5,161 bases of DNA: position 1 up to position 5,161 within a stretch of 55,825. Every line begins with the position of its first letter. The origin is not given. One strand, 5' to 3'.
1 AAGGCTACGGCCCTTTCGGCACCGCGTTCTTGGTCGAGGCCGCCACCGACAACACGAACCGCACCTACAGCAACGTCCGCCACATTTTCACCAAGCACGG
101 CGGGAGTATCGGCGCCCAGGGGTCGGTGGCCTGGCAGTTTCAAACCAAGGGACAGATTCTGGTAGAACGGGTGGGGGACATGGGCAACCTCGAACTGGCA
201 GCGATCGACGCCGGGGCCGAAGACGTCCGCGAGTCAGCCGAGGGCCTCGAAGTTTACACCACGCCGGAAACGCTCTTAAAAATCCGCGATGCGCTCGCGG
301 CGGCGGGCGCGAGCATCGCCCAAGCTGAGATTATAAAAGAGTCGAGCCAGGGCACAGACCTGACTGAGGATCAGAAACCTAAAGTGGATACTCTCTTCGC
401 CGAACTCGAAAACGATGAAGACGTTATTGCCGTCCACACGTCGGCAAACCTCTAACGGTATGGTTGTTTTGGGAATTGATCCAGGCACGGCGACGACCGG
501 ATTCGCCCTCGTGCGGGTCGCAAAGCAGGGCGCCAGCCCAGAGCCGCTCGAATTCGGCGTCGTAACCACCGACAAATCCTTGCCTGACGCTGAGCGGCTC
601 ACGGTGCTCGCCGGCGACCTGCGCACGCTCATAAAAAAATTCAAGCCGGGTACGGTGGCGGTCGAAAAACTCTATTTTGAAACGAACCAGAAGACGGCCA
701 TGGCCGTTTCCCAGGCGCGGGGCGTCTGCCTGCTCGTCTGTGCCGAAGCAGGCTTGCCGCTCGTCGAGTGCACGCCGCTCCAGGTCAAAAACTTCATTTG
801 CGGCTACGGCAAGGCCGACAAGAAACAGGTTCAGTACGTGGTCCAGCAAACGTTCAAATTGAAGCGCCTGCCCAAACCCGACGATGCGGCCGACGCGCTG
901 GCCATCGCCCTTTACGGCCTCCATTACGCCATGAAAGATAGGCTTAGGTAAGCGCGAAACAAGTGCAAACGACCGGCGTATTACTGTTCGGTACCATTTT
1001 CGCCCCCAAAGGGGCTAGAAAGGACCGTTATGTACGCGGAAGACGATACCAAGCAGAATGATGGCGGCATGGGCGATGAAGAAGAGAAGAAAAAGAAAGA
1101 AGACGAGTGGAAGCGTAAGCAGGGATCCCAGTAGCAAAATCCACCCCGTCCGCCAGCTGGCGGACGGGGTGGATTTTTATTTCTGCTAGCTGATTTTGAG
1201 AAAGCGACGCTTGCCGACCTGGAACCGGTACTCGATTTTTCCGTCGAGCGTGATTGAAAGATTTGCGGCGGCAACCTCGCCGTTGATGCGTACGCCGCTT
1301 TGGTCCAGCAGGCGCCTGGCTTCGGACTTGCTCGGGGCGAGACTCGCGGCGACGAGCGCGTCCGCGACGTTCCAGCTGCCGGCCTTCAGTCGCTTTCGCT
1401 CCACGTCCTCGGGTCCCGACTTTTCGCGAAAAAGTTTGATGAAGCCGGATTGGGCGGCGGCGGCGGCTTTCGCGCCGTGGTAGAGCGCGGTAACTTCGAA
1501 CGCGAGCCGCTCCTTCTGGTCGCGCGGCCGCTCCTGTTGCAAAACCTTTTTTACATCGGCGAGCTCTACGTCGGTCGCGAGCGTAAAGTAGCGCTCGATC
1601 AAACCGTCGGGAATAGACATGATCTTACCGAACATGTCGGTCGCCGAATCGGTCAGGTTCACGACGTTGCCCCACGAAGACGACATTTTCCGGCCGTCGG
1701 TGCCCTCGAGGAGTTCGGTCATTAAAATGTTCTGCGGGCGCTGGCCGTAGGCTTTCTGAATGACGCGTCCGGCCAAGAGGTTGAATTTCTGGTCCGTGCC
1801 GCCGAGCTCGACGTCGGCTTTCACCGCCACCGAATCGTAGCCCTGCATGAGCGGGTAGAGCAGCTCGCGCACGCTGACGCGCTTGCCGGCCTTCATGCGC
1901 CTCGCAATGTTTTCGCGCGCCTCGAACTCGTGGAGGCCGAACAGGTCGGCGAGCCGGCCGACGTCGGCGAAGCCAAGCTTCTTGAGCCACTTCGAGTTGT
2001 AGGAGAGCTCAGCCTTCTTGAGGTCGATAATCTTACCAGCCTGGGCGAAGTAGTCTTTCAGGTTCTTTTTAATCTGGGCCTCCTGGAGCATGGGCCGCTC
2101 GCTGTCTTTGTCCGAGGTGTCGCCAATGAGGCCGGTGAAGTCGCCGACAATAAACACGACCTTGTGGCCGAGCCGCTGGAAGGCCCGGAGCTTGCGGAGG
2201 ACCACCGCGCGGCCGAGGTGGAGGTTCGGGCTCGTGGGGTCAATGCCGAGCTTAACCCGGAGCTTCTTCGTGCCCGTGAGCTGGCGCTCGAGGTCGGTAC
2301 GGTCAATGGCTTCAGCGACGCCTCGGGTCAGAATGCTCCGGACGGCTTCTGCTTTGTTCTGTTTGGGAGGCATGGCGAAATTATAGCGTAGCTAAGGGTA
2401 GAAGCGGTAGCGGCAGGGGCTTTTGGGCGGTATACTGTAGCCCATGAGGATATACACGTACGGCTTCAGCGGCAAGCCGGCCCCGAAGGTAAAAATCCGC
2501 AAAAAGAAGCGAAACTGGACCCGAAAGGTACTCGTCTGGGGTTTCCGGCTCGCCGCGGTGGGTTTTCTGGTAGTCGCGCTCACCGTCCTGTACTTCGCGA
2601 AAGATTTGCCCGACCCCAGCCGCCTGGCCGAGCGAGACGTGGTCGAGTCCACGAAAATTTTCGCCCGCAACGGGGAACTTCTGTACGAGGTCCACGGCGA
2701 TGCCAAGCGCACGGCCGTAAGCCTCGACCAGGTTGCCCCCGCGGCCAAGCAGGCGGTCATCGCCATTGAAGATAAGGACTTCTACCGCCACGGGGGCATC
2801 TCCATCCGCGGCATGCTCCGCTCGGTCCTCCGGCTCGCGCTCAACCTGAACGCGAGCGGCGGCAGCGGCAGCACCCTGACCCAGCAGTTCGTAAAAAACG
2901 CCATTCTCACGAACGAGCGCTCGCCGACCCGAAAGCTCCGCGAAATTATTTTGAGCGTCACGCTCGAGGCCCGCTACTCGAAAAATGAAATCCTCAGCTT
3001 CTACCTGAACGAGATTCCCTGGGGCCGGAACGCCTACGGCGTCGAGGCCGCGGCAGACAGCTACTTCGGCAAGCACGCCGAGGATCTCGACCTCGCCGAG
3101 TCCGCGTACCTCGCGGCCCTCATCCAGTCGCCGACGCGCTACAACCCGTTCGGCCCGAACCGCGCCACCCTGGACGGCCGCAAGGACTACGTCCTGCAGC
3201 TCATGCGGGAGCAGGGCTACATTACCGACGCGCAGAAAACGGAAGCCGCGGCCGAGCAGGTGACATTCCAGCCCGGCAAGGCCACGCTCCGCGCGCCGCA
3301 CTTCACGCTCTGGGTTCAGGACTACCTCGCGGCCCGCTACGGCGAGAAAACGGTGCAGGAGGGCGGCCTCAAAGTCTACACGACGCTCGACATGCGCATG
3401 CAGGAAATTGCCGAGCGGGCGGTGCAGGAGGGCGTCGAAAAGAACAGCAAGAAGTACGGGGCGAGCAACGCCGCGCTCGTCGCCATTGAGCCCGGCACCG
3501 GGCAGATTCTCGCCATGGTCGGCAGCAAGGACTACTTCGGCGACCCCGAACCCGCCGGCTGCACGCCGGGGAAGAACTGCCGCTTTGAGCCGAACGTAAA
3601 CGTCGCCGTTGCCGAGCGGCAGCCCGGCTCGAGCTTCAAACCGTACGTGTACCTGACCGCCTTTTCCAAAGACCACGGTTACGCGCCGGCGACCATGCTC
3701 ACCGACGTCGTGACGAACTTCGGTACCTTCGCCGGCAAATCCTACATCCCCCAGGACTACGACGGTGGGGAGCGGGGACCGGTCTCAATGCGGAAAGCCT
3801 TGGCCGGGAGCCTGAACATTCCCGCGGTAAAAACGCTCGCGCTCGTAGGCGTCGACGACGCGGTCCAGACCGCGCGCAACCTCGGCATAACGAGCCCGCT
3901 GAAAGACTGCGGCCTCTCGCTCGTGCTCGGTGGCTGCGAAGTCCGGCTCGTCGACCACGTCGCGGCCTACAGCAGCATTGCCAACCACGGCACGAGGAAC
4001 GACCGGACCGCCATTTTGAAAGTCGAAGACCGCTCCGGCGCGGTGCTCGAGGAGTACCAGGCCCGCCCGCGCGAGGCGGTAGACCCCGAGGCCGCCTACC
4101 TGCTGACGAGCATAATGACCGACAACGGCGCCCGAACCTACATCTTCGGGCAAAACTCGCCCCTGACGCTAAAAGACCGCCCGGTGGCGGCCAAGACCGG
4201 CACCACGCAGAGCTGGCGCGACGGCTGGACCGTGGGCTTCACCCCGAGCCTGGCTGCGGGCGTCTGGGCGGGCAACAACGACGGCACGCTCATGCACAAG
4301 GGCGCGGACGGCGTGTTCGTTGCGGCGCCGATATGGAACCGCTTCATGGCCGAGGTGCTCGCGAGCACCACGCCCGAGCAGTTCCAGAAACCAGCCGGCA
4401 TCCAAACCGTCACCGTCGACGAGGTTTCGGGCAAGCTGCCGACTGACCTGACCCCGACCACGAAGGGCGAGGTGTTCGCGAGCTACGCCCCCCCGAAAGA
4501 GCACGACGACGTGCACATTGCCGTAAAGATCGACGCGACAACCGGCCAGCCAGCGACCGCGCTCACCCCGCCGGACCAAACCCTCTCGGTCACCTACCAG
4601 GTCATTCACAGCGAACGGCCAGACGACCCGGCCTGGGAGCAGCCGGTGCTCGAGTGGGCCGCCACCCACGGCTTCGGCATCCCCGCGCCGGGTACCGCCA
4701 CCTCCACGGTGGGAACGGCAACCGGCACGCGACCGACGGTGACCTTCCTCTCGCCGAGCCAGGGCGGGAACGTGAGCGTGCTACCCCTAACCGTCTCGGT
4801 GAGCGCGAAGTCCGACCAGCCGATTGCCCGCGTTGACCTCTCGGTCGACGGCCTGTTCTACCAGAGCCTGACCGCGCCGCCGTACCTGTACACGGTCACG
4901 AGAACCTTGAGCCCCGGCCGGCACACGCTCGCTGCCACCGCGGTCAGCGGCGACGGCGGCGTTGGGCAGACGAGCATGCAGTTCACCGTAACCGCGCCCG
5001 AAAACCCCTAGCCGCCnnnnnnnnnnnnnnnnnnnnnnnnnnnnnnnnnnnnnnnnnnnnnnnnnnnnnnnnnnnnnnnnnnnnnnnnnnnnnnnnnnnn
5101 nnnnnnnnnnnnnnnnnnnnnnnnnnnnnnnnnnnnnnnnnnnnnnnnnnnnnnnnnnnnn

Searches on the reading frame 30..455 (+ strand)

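Call 45: search_protein_families(library=pfam, proteins=[window:30-455:+], max_evalue=0.0001)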
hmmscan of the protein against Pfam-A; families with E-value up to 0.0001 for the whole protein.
window:30-455:+ (141 aa): 1 family
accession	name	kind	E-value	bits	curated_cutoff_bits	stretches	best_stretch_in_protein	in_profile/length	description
PF01709.26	Transcrip_reg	-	2.5e-38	131.7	27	1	1-138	17-159/160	TACO1/YebC second and third domain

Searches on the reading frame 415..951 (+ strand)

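Call 45: search_protein_families(library=pfam, proteins=[window:415-951:+], max_evalue=0.0001)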
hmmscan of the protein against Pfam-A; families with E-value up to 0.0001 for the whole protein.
window:415-951:+ (178 aa): 1 family
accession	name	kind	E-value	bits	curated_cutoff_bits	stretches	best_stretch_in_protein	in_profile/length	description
PF02075.23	RuvC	-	1.6e-40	138.9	22.2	1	18-166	1-146/148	Crossover junction endodeoxyribonuclease RuvC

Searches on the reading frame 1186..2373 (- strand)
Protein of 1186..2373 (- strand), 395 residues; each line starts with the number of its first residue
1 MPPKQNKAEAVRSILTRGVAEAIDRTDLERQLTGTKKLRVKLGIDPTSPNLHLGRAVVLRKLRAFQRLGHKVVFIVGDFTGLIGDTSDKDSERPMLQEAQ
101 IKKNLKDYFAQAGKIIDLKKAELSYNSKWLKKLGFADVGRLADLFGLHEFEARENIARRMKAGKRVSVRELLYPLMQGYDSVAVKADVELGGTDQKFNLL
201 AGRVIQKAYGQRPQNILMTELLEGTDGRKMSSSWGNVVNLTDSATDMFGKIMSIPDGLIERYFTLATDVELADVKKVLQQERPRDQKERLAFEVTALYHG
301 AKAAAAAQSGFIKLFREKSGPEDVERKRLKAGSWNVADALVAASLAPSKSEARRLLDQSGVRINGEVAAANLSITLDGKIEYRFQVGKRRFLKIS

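Call 45: search_protein_families(library=pfam, proteins=[window:1186-2373:-], max_evalue=0.0001)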
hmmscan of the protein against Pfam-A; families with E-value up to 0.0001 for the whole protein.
window:1186-2373:- (395 aa): 3 families
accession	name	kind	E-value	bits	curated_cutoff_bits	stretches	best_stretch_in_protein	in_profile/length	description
PF00579.31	tRNA-synt_1b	-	9e-70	235.7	21.1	1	35-315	3-291/292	tRNA synthetases class I (W and Y)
PF22421.1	SYY_C-terminal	-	1.2e-07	32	27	1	321-389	6-75/83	Tyrosine--tRNA ligase SYY-like C-terminal domain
PF01479.30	S4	-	3.1e-06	27.3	22.8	1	339-368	6-35/48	S4 domain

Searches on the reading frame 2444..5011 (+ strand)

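Call 45: search_protein_families(library=pfam, proteins=[window:2444-5011:+], max_evalue=0.0001)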
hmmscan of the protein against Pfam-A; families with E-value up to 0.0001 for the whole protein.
window:2444-5011:+ (855 aa): 3 families
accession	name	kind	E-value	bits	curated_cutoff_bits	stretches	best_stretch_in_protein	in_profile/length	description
PF00912.28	Transgly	-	1.5e-57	194.4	27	1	77-254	2-177/178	Transglycosylase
PF00905.27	Transpeptidase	-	8.8e-17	61.7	22.1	1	344-635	2-298/299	Penicillin binding protein transpeptidase domain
PF17957.7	Big_7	-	2.2e-10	41.4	24.1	1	764-831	1-70/70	Bacterial Ig domain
